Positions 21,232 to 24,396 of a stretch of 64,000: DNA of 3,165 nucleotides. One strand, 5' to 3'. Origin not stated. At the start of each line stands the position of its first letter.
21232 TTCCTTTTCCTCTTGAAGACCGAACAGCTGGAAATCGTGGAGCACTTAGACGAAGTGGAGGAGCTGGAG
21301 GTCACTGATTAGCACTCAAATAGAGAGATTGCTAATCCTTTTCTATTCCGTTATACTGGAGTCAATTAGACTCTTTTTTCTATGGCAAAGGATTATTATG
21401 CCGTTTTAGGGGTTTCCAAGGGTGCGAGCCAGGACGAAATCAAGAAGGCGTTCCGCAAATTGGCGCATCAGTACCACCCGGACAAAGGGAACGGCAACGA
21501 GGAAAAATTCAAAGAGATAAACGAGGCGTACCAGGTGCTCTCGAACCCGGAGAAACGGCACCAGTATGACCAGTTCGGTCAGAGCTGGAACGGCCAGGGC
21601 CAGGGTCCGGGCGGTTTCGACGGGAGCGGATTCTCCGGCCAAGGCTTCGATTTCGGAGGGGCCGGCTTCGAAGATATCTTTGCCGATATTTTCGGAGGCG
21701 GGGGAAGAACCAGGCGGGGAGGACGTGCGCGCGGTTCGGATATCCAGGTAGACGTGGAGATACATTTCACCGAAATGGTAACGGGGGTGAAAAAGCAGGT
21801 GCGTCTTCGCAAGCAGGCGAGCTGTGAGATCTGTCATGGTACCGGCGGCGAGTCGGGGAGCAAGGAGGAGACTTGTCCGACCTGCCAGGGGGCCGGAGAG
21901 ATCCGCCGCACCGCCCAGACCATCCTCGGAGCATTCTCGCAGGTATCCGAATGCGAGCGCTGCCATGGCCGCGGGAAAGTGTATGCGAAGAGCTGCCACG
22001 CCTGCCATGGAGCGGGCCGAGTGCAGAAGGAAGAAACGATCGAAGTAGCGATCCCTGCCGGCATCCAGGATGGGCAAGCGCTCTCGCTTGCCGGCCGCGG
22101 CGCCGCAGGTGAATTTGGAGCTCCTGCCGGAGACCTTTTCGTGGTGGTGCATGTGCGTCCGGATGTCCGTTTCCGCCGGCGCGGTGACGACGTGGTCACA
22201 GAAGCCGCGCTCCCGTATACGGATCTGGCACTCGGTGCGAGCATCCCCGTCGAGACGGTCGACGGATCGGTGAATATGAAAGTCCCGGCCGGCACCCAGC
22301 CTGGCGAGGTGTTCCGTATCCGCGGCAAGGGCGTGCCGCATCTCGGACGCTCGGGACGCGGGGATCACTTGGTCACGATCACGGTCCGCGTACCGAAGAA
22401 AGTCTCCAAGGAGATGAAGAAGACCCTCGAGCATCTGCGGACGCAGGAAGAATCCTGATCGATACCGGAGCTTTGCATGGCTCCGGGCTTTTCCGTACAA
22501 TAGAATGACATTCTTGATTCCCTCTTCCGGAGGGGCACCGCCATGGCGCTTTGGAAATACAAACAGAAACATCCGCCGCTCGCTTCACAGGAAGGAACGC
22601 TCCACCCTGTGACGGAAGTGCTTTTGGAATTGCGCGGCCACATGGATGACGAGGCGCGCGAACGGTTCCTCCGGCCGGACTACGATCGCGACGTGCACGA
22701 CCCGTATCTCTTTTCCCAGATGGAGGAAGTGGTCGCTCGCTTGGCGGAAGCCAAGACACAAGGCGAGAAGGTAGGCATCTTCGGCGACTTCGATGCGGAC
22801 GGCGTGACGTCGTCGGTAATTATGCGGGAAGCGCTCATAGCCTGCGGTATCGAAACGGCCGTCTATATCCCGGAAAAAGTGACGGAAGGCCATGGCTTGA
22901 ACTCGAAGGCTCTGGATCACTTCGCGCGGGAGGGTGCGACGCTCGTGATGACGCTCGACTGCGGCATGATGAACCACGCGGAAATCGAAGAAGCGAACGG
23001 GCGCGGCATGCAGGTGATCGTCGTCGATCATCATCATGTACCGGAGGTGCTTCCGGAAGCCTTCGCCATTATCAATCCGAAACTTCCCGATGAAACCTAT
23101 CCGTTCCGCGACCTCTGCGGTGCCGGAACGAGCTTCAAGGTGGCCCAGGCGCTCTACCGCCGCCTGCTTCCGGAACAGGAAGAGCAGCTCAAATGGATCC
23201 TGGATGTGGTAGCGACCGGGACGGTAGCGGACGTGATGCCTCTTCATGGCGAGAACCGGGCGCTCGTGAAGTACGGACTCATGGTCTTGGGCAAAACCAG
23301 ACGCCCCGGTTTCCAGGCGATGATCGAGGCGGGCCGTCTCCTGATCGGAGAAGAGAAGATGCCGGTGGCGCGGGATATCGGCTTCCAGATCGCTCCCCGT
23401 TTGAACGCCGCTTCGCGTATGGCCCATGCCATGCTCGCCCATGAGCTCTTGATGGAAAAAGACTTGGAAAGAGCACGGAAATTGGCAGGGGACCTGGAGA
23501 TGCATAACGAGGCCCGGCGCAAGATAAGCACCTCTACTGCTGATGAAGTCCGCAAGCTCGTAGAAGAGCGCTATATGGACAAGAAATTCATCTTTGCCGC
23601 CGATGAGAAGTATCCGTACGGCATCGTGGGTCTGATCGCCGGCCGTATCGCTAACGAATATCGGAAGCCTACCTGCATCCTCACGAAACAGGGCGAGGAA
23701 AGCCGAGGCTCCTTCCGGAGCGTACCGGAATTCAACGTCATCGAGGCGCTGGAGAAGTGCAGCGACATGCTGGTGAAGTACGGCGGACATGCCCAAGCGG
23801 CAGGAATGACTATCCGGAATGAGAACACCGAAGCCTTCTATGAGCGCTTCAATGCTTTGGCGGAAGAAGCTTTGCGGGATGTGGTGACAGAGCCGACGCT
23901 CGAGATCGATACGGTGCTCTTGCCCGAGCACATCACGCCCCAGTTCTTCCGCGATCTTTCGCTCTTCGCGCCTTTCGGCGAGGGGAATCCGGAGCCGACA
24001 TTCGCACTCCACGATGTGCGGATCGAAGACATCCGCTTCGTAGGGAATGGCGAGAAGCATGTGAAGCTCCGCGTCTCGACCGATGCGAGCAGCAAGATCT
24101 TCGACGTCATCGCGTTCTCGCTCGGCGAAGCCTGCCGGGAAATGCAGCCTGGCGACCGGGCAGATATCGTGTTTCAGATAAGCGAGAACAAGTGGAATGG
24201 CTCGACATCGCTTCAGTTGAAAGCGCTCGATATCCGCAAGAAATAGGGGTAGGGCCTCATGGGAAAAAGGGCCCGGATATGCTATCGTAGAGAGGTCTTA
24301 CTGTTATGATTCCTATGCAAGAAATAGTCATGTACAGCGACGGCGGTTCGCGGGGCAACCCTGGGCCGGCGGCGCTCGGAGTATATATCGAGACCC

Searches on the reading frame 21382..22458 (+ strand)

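Call 65: search_protein_families(library=pfam, proteins=[window:21382-22458:+], max_evalue=0.0001)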
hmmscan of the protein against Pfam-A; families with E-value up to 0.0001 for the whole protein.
window:21382-22458:+ (358 aa): 3 families
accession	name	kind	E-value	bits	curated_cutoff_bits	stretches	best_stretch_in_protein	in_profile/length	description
PF01556.23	DnaJ_C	-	1.1e-46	159.1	26.6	1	121-338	1-152/152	DnaJ C terminal domain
PF00226.36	DnaJ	-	3.3e-27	94.8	27.8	1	4-63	1-63/63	DnaJ domain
PF00684.25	DnaJ_CXXCXGXG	-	2.7e-15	56.8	32.7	1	148-212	1-65/65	DnaJ central domain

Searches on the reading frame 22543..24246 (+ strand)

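Call 65: search_protein_families(library=pfam, proteins=[window:22543-24246:+], max_evalue=0.0001)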
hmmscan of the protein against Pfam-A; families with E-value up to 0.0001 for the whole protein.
window:22543-24246:+ (567 aa): 3 families
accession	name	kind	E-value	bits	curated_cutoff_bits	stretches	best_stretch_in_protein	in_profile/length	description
PF17768.7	RecJ_OB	-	3.7e-31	107.8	27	1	455-561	1-105/107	RecJ OB domain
PF01368.27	DHH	-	5.3e-21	75.6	28.1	1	76-227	1-125/125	DHH family, N-terminal domain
PF02272.25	DHHA1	-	2.7e-12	47.5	25.9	1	347-441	2-101/102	DHHA1 domain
